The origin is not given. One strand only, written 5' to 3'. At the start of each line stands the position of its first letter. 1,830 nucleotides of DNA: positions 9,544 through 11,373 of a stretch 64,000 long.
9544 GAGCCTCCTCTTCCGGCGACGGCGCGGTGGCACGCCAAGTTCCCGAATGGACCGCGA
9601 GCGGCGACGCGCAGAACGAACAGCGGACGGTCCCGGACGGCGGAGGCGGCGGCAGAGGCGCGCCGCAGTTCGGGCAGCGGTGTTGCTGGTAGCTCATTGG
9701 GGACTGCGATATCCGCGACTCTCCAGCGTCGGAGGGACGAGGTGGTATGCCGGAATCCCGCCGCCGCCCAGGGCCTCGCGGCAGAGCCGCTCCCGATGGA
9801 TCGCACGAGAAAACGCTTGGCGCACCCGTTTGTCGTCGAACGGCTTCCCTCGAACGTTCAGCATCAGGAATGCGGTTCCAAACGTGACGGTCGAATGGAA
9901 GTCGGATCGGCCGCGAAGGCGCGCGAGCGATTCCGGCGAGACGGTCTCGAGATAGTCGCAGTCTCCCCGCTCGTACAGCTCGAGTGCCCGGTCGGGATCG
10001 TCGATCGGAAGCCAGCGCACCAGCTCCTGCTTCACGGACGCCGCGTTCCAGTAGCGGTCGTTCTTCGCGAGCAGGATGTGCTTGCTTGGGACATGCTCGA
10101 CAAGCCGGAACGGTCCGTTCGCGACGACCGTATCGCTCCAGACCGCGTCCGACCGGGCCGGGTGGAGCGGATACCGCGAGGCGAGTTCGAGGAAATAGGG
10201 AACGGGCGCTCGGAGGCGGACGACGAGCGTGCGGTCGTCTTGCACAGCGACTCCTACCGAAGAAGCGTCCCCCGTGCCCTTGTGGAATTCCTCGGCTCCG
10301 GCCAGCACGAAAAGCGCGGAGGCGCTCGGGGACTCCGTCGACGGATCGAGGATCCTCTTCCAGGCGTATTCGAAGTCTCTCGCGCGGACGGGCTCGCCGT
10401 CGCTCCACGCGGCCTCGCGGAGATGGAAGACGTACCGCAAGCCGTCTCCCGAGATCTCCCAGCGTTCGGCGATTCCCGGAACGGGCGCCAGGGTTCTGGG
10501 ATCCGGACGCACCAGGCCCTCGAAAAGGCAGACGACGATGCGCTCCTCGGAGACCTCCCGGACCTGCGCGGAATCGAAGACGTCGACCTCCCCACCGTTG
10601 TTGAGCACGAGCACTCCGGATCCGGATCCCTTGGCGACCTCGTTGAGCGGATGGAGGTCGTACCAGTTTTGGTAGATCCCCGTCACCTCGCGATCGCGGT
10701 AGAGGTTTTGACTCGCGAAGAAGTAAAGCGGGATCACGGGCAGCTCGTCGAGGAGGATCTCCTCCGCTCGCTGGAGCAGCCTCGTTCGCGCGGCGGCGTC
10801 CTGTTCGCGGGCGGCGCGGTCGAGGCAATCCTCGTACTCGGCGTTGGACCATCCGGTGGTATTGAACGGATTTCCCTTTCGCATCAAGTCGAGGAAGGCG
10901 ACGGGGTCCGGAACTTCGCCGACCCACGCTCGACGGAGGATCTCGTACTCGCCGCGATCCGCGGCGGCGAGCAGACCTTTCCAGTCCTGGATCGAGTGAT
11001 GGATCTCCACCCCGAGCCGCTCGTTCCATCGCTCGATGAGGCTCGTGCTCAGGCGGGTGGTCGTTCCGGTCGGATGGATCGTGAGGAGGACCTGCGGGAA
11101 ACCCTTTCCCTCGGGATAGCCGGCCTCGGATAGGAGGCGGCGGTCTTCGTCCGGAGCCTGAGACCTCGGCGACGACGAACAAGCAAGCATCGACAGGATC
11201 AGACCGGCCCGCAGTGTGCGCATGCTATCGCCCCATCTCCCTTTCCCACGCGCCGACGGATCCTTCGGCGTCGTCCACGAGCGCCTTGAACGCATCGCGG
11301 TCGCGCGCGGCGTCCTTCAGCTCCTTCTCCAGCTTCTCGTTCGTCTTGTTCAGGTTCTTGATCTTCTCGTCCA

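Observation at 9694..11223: Naturally circularly permuted OppA-family solute-binding protein with a GSGSG junction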

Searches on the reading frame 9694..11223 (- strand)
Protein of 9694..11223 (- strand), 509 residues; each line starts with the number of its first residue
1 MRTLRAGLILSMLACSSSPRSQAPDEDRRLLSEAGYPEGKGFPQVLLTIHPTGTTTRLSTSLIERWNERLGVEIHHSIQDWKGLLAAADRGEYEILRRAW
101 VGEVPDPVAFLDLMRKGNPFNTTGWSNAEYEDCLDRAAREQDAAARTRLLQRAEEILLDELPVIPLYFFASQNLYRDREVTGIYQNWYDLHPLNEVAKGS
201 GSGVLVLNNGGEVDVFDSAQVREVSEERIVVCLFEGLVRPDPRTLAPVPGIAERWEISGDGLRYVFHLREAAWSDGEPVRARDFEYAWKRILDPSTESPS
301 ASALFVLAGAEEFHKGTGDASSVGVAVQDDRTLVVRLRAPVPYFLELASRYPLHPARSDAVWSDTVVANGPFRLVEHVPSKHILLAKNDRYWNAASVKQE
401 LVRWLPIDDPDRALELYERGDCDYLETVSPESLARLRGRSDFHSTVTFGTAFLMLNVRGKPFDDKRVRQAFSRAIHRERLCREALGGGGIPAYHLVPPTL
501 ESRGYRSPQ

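Call 3: search_protein_families(library=pfam, proteins=[window:9694-11223:-], max_evalue=1)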
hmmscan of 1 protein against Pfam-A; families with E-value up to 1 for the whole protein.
window:9694-11223:- (509 aa): 1 family
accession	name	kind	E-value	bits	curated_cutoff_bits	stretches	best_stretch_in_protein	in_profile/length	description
PF00496.27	SBP_bac_5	-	5.6e-71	240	32.4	2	247-501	2-252/368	Bacterial extracellular solute-binding proteins, family 5 Middle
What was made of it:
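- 9694..11223 (-): Complete CDS of the circularly permuted SBP_bac_5 lipoprotein (509 aa plus TGA stop). Pfam PF00496 at 240 bits (call 3).
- On SBP_bac_5 (PF00496) / cluster C solute-binding proteins: 240 bits against a gathering score of 32.4 (call 3).
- Checked: Pfam SBP_bac_5 scores 240 bits against a cut-off of 32.4, in two stretches (call 3).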

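Call 4: search_protein_families(library=ncbifam, proteins=[window:9694-11223:-], max_evalue=1)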
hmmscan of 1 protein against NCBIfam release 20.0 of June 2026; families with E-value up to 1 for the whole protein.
window:9694-11223:- (509 aa): 11 families
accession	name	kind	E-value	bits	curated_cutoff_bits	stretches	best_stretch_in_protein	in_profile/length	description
NF011684.0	PRK15104.1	equivalog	1e-66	225.8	947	2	204-503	40-351/543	oligopeptide ABC transporter substrate-binding protein OppA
NF007287.0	PRK09755.1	equivalog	4.3e-51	174.3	1098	2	204-500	34-340/535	ABC transporter substrate-binding protein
NF045467.1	Opp4A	equivalog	4.2e-27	94.6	650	2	215-499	48-351/556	oligopeptide ABC transporter substrate-binding protein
NF043070.1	DppA_dipep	equivalog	1e-26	93.6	1005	2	231-500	58-342/535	dipeptide ABC transporter periplasmic-binding protein DppA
NF011689.0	PRK15109.1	equivalog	1.8e-21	76.4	560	2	226-485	58-332/547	ABC transporter substrate-binding protein SapA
NF011942.0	PRK15413.1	equivalog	1.4e-20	73.5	594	2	250-501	74-319/512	glutathione ABC transporter substrate-binding protein GsiB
TIGR02294.1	nickel_nikA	equivalog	1.4e-20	73.3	393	1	233-495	35-296/501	nickel ABC transporter substrate-binding protein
NF045468.1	Opp5A_nikA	equivalog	7.2e-14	51.1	600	1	362-492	154-285/488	nickel ABC transporter substrate-binding protein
NF047575.1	opine_bind_CntA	exception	2.4e-11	42.9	800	1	233-496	65-330/535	staphylopine-dependent metal ABC transporter substrate-binding lipoprotein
TIGR04028.1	SBP_KPN_01854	hypoth_equivalog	4.7e-07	28.7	468.5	1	237-283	34-82/509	TIGR04028 family ABC transporter substrate-binding protein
NF043077.1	MMSYN1_0169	equivalog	0.029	12.8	650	0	365-422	316-375/896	oligopeptide ABC transporter substrate-binding protein OppA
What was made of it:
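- On OppA equivalog (NCBIfam NF011684): 225.8 bits against a cut-off of 947 (call 4).
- Closest known: OppA / MppA / DppE oligopeptide- and murein-peptide-binding proteins. Different: The anchor attaches to lobe 2 instead of domain I. It scores far below the NCBIfam OppA equivalog cut-off (226 vs 947 bits, call 4).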

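Call 5: search_solved_structures(query=window:9694-11223:-, max_evalue=0.001, show_alignments=3)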
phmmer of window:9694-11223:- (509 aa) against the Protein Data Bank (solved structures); distinct sequences matched with E-value up to 0.001: 93 (the best 60 are shown).
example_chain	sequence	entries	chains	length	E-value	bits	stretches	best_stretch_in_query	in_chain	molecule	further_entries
8ay0_A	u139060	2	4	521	5.4e-71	242.9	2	195-499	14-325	Dipeptide-binding protein DppE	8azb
4gl8_A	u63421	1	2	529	1.1e-70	241.8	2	204-501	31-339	Oligopeptide ABC transporter OppAIV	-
8are_A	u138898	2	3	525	3.7e-70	240.1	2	229-501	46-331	Oligopeptide-binding protein OppA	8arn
9pv8_A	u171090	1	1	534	3.9e-65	223.6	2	210-503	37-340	Oligopeptide-binding protein OppA3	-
3zs6_A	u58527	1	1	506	7.7e-63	216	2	211-500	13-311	PERIPLASMIC OLIGOPEPTIDE-BINDING PROTEIN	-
9rd1_A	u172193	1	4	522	3.2e-62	214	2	204-503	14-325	Periplasmic oligopeptide-binding protein OppA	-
3tcf_A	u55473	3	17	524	3.2e-62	213.9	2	204-503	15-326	Periplasmic oligopeptide-binding protein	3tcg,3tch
1b05_A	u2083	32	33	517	1.2e-60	208.8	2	204-502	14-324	PERIPLASMIC OLIGOPEPTIDE-BINDING PROTEIN | PROTEIN (OLIGO-PEPTIDE BINDING PROTEIN) | PERIPLASMIC OLIGO-PEPTIDE BINDING PROTEIN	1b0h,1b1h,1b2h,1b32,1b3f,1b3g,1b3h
3o9p_A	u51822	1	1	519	1.2e-59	205.4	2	216-499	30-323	Periplasmic murein peptide-binding protein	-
4toz_A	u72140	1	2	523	1.3e-59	205.4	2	216-499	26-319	Periplasmic murein peptide-binding protein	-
6dqq_A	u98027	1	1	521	3.9e-59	203.8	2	205-501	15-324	Periplasmic oligopeptide-binding protein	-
6dqr_A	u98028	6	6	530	4.2e-59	203.7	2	205-501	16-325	Periplasmic oligopeptide-binding protein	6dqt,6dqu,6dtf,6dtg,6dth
2z23_A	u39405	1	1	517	3.1e-56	194.2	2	203-501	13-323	Periplasmic oligopeptide-binding protein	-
6npo_A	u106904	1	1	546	1.8e-51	178.5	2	210-500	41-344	Oligopeptide ABC transporter, oligopeptide-binding protein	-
4faj_A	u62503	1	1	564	4e-38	134.5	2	204-499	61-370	PrgZ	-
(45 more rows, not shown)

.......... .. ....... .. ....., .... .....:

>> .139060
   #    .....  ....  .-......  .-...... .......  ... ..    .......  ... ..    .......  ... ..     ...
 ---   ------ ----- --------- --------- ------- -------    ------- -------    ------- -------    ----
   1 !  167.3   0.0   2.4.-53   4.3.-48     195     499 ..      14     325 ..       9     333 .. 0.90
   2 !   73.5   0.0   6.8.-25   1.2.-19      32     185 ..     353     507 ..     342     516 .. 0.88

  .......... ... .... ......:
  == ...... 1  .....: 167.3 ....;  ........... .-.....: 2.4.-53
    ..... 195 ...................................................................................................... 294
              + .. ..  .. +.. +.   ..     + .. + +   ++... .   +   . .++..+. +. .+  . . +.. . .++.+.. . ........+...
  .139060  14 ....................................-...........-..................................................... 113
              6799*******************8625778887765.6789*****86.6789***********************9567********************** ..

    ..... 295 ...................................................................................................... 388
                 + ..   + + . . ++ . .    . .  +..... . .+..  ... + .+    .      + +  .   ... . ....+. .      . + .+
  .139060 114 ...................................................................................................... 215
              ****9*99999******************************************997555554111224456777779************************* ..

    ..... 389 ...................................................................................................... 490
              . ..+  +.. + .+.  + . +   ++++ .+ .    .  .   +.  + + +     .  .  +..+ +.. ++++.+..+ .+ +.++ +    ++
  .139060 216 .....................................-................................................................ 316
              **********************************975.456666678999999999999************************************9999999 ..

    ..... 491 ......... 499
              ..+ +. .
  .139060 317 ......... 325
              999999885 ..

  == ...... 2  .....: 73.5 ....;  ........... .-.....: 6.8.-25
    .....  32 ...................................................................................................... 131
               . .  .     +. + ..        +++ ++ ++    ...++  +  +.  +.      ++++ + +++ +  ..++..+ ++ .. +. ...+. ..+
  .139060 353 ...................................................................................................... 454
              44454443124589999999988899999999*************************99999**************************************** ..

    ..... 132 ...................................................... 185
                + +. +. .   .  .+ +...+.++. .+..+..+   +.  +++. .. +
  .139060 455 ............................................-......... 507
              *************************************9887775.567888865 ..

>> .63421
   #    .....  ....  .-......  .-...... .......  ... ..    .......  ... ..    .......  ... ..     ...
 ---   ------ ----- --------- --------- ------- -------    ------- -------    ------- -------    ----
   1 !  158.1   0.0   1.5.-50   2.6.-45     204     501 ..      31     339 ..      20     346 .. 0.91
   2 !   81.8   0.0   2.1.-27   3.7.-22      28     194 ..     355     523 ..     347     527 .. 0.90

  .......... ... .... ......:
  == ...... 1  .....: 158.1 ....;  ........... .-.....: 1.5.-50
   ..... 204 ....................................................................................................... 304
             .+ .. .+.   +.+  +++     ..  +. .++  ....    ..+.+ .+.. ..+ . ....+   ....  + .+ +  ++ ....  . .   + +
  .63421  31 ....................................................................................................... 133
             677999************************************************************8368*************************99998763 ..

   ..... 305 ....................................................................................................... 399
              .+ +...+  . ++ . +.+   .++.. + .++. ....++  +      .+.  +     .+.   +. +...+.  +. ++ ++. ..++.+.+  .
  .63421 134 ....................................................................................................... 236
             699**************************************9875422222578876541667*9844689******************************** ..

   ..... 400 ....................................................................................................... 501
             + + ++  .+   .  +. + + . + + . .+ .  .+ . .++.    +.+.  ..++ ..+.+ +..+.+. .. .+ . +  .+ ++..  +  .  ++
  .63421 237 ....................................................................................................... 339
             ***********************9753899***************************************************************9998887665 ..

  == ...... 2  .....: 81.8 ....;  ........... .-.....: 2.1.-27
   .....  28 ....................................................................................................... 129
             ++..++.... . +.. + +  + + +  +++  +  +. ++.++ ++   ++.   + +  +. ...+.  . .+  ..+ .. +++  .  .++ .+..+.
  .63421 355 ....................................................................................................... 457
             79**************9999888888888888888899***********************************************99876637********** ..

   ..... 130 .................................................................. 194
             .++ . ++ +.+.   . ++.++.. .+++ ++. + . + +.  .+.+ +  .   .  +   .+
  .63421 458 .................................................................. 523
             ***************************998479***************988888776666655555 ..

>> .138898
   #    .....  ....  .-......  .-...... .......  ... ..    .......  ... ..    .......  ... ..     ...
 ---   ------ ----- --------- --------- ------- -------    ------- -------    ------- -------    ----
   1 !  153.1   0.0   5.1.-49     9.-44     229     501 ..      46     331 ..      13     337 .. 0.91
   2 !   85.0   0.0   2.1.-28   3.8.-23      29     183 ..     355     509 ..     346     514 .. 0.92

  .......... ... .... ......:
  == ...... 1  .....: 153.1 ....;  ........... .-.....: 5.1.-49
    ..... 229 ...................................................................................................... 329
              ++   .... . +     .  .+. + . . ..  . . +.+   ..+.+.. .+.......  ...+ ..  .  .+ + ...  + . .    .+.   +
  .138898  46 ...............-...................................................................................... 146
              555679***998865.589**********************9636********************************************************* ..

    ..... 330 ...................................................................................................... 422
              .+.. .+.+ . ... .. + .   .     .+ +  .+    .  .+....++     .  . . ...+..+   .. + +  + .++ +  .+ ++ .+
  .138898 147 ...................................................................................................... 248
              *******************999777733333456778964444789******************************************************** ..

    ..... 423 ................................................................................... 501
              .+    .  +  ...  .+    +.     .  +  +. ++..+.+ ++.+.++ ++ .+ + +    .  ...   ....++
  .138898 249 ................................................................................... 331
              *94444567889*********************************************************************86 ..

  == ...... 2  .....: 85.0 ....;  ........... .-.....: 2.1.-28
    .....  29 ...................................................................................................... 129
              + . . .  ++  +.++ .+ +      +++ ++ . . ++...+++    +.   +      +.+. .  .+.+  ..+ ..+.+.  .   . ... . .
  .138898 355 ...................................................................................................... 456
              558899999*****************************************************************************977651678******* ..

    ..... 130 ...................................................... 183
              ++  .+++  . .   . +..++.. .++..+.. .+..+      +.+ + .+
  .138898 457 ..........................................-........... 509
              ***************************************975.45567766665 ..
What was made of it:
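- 9694..11223 (-): Swapped HSPs against PDB OppA/DppE/MppA (call 5).
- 10642..11142 (-): Residues 28-194: the segment homologous to the C-terminal third of canonical OppA/DppE (most of lobe 2, then the last strand of domain I). Query 32-185 aligns to DppE 353-507, query 28-194 to OppAIV 355-523, and query 29-183 to OppA 355-509 (call 5).
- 9709..10614 (-): Residues 204-505: the segment homologous to the N-terminal two-thirds of canonical proteins (domain I, domain II, and the start of lobe 2). Query 195-499 aligns to DppE 14-325 and query 204-501 to OppAIV 31-339 (call 5).
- On SBP_bac_5 (PF00496) / cluster C solute-binding proteins: PDB relatives reach E 5e-71 (call 5).
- Closest known: OppA / MppA / DppE oligopeptide- and murein-peptide-binding proteins. 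Same: Clear sequence homology over both parts, with PDB E-values around 1e-60 to 1e-71 (call 5).
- Checked: The same pattern holds for OppAIV (4gl8) and B. subtilis OppA (8are) (call 5).
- Swapped-order HSPs to solved OppA/DppE/OppAIV structures (call 5).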
